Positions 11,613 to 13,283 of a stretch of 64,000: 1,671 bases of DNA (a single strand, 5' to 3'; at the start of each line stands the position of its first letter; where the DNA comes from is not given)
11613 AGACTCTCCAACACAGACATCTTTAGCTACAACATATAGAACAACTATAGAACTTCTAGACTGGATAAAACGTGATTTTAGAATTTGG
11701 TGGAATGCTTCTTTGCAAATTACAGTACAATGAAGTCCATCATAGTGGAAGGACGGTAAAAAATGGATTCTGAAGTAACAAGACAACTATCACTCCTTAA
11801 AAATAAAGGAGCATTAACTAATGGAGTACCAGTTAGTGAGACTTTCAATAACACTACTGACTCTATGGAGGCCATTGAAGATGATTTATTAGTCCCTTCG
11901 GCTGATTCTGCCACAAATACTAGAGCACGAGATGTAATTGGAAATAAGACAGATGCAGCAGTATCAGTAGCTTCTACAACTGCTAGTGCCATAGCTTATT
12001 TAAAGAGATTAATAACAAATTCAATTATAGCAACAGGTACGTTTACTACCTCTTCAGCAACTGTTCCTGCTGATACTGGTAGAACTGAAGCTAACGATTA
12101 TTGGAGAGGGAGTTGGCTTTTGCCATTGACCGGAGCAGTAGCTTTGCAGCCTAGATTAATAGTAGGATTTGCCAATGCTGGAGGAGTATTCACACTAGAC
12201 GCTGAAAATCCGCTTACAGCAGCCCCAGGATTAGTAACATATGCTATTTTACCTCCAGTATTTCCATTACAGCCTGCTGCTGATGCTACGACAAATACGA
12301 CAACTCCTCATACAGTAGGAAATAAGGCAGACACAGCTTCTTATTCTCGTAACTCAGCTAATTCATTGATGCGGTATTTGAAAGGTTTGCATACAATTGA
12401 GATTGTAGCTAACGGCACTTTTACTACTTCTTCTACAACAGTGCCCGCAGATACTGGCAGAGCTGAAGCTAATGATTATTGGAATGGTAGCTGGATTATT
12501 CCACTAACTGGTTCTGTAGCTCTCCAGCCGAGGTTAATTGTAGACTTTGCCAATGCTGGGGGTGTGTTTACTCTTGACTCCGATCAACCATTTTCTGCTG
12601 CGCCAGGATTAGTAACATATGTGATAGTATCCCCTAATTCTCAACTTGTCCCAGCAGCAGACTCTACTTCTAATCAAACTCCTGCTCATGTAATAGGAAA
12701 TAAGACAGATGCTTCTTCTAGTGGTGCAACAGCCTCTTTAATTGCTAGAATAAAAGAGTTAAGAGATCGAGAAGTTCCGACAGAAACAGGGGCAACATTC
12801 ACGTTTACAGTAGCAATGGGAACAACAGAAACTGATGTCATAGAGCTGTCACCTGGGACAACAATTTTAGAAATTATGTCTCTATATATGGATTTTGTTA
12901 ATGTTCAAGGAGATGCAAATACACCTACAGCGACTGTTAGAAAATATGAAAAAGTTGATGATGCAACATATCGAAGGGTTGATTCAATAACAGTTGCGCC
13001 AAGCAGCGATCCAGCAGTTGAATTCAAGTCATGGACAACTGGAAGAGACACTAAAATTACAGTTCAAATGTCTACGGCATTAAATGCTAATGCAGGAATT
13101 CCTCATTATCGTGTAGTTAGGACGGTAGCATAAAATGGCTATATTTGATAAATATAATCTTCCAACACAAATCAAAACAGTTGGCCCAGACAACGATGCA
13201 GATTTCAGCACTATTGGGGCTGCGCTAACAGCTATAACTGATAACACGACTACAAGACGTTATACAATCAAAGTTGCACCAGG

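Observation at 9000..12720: Five copies of an ~85-aa module shared by two paralogous fibre genes, with near-identical DNA stretches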

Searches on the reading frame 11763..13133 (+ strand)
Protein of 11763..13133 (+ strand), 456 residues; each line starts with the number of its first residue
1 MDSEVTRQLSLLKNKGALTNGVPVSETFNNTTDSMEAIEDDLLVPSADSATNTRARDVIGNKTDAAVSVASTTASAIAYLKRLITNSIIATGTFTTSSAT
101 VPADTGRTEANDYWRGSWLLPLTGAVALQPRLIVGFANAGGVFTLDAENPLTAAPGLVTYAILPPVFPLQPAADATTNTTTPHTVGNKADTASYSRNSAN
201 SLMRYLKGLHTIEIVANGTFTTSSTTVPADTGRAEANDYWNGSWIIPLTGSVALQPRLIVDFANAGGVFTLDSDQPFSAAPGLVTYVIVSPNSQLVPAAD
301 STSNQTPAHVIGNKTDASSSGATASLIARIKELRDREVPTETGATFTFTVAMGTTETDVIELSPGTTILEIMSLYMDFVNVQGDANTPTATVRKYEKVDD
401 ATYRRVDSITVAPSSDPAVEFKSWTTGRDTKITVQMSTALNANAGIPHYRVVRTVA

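Call 7: search_protein_families(library=pfam, proteins=[window:11763-13130:+], max_evalue=1)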
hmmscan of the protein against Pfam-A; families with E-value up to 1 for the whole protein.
window:11763-13130:+ (456 aa): 1 family
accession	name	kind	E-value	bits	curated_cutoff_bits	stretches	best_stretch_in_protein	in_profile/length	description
PF12469.13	Cmr2_N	-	0.04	14.5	25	0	110-122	19-31/111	CRISPR-associated protein Cmr2, N-terminal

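Call 8: search_protein_families(library=phrogs, proteins=[window:11763-13130:+], max_evalue=0.01)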
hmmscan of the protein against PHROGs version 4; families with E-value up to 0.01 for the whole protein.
window:11763-13130:+ (456 aa): 0 families

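Call 10: search_dna_similar(query=window:11763-13130:+, collection=phages, mode=protein, max_rows=20, max_evalue=0.001)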
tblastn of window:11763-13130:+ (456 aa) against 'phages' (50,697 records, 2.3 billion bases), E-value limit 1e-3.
No match.

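Call 11: find_homologous_proteins(query=window:11763-13130:+, max_evalue=0.001)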
Query window:11763-13130:+ (456 aa): 244 proteins with E <= 0.001 among 8000 candidates; the best 120 are listed.
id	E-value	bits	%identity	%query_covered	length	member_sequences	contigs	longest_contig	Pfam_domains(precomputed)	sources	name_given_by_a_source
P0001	6.9e-289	976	100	100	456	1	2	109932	-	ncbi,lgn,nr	ncbi:hypothetical protein HYS94_01500 [Candidatus Daviesbacteria bacterium]|nr:hypothetical protein 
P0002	4.2e-128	446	53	61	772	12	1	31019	-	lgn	-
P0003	2.9e-127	443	53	61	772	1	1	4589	-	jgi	jgi:hypothetical protein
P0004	2.6e-107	378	47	52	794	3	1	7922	-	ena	-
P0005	5.0e-106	373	59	47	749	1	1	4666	-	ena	-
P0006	9.6e-85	303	59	56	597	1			-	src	-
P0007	1.1e-80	290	44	73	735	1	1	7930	-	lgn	-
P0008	3.7e-78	281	66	24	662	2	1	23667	-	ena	-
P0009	2.5e-76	275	53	41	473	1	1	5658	-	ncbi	-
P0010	3.0e-74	269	56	55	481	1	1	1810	-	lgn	-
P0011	7.1e-74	267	46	66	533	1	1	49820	-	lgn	-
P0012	7.5e-73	264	48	61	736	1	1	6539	-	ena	-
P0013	2.8e-72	262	34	89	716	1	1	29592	-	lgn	-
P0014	5.0e-66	242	48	52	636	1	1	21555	-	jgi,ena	-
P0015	9.1e-65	237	41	55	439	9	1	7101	-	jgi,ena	-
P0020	3.0e-56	209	61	39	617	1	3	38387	-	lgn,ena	-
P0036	3.0e-47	180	55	39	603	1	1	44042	-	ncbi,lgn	-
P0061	1.1e-40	158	61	29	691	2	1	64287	-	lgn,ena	-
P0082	3.1e-34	137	56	29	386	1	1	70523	-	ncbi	-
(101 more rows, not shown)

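Call 12: find_related_loci(query=window:11763-13130:+, collection=viral_contigs, flank=10000)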
Query window:11763-13130:+ (456 aa) in viral_contigs; peptide patterns used: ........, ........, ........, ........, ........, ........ (x = any residue, [..] = any of these).
10 stretches matched a pattern, but none encodes a relative of the query by tblastn (E <= 1e-3).

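Call 22: find_encoding_contigs(protein=window:11763-13133:+, flank=10000, max_places=3)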
Protein window:11763-13133:+ (456 aa): 3 contigs read that carry it; 2 places shown.
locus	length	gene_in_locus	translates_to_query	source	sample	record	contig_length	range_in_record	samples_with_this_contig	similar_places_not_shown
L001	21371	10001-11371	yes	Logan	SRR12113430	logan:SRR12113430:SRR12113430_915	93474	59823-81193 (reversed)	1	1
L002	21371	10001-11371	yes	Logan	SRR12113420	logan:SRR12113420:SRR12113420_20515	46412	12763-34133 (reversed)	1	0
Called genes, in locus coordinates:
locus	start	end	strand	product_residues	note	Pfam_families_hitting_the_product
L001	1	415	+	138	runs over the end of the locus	-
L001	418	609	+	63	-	-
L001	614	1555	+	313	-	-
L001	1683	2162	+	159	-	-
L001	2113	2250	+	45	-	-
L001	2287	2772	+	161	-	-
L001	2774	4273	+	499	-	-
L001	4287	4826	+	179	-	-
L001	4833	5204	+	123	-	-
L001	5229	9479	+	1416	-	-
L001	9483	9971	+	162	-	-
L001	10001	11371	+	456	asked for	-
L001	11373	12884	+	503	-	PF01095:Pectinesterase (faint)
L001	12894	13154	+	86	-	-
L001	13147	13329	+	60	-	-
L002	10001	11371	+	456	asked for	-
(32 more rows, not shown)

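Call 43: find_encoding_contigs(protein=P0082, flank=10000, max_places=1)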
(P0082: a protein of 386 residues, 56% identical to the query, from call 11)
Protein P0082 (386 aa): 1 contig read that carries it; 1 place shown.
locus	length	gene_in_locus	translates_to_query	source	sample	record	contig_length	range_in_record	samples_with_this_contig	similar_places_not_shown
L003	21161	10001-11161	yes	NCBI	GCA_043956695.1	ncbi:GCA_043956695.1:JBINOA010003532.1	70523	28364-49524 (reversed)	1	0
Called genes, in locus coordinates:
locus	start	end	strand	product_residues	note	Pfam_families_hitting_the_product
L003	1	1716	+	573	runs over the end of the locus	-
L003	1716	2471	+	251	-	-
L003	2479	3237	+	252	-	-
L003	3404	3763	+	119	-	-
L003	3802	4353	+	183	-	-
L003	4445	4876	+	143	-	-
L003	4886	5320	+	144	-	-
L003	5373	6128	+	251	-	PF03692:CxxCxxCC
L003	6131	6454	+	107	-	-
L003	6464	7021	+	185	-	-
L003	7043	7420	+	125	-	-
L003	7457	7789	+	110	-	-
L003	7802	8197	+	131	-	-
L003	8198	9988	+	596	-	PF09099:Qn_am_d_aIII (weak)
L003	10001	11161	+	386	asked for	-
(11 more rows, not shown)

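Call 44: find_encoding_contigs(protein=P0061, flank=10000, max_places=1)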
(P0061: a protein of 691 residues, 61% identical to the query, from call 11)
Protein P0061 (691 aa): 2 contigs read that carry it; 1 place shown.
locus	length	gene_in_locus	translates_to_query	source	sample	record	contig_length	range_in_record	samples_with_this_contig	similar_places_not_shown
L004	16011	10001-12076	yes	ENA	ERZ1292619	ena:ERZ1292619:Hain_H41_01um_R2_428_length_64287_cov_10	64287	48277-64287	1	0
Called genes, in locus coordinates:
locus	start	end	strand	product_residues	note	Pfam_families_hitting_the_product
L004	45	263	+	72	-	-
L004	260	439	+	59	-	-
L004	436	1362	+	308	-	-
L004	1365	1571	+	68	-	-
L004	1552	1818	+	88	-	PF00166:Cpn10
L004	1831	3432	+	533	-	PF00118:Cpn60_TCP1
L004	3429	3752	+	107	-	-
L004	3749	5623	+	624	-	PF16510:P22_portal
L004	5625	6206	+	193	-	PF07460:NUMOD3 (faint), PF01844:HNH (weak)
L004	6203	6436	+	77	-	-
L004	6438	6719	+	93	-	-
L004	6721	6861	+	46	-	-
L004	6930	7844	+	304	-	-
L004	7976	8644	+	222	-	PF04480:DUF559 (weak), PF18741:MTES_1575 (weak)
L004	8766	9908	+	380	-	-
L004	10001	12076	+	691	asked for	-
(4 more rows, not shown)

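Call 54: find_encoding_contigs(protein=P0008, flank=10000, max_places=2)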
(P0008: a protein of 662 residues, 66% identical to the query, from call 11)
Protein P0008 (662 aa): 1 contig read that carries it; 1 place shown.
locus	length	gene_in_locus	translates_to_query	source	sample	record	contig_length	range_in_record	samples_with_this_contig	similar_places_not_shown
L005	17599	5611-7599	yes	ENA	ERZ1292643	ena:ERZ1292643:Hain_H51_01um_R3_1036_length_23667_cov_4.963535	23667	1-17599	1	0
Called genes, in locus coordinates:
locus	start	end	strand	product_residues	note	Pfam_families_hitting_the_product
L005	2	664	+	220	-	?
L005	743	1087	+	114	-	-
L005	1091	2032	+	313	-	-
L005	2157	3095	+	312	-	-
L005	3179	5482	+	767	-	-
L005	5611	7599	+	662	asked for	-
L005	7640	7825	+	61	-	-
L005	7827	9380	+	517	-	-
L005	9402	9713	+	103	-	-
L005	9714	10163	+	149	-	-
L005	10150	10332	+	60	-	-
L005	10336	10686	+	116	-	-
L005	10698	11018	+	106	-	-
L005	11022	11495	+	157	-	-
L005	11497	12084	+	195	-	-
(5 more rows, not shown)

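Call 58: search_protein_families(library=ncbifam, proteins=[window:11763-13130:+], max_evalue=0.1)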
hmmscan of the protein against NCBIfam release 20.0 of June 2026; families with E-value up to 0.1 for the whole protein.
window:11763-13130:+ (456 aa): 0 families

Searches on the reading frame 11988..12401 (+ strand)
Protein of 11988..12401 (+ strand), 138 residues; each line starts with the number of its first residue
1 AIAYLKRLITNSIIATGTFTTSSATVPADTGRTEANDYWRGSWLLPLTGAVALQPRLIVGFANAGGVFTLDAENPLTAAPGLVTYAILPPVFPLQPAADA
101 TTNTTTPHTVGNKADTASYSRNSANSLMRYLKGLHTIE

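Call 20: search_solved_structures(query=A1, max_evalue=1)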
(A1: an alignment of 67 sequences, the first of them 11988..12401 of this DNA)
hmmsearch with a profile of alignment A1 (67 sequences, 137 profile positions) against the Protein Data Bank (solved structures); distinct sequences matched with E-value up to 1: 0.

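Call 25: predict_structure(alignment_id=A1)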
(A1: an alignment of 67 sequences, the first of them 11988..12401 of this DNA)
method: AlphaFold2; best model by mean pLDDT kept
length: 138 residues; sequences in the alignment: 67
mean_pLDDT: 91.9   pTM: 0.77
mean pLDDT of the five models: 91.9, 89.3, 88.1, 87.5, 84.1
residues with pLDDT >= 90: 102; 70-90: 35; 50-70: 1; < 50: 0
segments of 3 or more residues with pLDDT < 50: none
pLDDT, mean of each block of 10 residues (from residue 1): 74 94 97 95 96 96 97 95 95 82 89 93 91 91
secondary structure, 60 per line:
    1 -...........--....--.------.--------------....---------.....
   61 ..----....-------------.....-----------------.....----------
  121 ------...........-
elements in order: H2-12 E15-18 E43-46 E56-62 E67-70 E84-88 H106-110 H127-137

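Call 27: search_protein_representatives(alignment_id=A1)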
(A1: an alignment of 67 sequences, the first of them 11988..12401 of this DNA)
Query: 67 sequences, 137 profile positions. Proteins with E-value up to 0.001 (for the whole library): 2180; up to 1e-10: 553; up to 1e-30: 159. The best 150 are listed.
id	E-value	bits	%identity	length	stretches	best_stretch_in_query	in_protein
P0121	9.7e-248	825.3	-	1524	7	5-135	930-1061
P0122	7.0e-210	702.7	-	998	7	2-135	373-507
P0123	8.3e-209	699.2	-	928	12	4-122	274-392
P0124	2.9e-198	665.1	-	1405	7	6-135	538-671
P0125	3.1e-188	632.6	-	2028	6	4-135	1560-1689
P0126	7.6e-144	488.9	-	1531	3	8-136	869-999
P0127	1.3e-134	458.9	-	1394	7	2-135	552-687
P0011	6.6e-134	456.7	-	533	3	2-136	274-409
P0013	1.0e-131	449.5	-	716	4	4-136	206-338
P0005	5.4e-128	437.5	-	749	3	2-134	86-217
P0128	1.5e-127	436.0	-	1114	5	6-135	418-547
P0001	4.5e-123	421.6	-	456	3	6-135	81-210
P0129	3.9e-120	412.1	-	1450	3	7-135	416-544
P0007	4.7e-115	395.6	-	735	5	4-136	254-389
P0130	4.6e-107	369.7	-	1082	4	7-136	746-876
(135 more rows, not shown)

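Call 33: fold_search(model_id=the predicted structure, library=viral)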
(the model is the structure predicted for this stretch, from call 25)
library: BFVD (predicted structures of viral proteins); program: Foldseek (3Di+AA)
matches with E <= 10: 840; with E <= 0.001: 9
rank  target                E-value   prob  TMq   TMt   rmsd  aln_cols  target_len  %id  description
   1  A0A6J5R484            2.1e-06  1.00  0.54  0.34   3.7        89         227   22  Uncharacterized protein [uncultured Caudovirales phage]
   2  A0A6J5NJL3            3.4e-05  1.00  0.54  0.20   2.5        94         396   21  Tail protein [uncultured Caudovirales phage]
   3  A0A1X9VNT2            4.3e-05  1.00  0.52  0.10   2.2        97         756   21  Uncharacterized protein [Mimivirus AB-566-O17]
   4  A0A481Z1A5            1.9e-04  1.00  0.51  0.27   3.5        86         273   13  Chaperone of endosialidase [Mimivirus LCMiAC01]
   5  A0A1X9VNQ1            3.8e-04  1.00  0.48  0.09   2.2        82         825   16  Uncharacterized protein [Mimivirus AB-566-O17]
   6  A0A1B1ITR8            3.8e-04  1.00  0.47  0.17   2.8        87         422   21  (no name in the UniProt tables at hand)
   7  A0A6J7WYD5            5.1e-04  1.00  0.48  0.12   1.6        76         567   24  Pectate lyase superfamily protein [uncultured Caudovirales phage]
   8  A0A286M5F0            6.5e-04  1.00  0.48  0.12   2.1        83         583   18  (no name in the UniProt tables at hand)
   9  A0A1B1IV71            7.0e-04  1.00  0.47  0.22   3.1        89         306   22  (no name in the UniProt tables at hand)
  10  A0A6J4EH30            1.2e-03  1.00  0.47  0.32   2.2        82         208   21  (no name in the UniProt tables at hand)
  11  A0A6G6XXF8            1.8e-03  1.00  0.47  0.14   2.9        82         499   16  (no name in the UniProt tables at hand)
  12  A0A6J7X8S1            1.9e-03  1.00  0.49  0.07   1.9        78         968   15  Uncharacterized protein [uncultured Caudovirales phage]
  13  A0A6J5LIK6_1          3.7e-03  1.00  0.47  0.08   2.0        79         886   19  DUF4815 domain-containing protein [uncultured Caudovirales phage]
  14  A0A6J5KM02            4.4e-03  1.00  0.49  0.30   9.3       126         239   13  Uncharacterized protein [uncultured Caudovirales phage]
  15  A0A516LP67            6.8e-03  1.00  0.39  0.09   3.8        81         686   18  (no name in the UniProt tables at hand)
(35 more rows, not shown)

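Call 62: search_protein_families(library=pfam, alignment_id=A1, max_evalue=1)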
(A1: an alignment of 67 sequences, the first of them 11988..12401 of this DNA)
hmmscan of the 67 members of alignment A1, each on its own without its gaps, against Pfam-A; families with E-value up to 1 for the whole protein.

A. member 1, window:11988-12401:+ (138 aa): 0 families

B. families by the number of members that match (of 67 scanned): 2 families
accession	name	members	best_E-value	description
PF16925.10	TetR_C_13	1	0.024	Tetracyclin repressor-like, C-terminal domain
PF14975.11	DUF4512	1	0.24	Domain of unknown function (DUF4512)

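Call 63: search_protein_families(library=phrogs, alignment_id=A1, max_evalue=0.1)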
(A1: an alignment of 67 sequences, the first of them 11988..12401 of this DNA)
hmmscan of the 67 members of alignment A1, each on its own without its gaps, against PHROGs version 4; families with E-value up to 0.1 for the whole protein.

A. member 1, window:11988-12401:+ (138 aa): 0 families

B. families by the number of members that match (of 67 scanned): 4 families
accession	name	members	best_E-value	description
phrog_34318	-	1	0.0098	-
phrog_18562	-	1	0.035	-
phrog_31584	-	1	0.053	-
phrog_30635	-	1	0.056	-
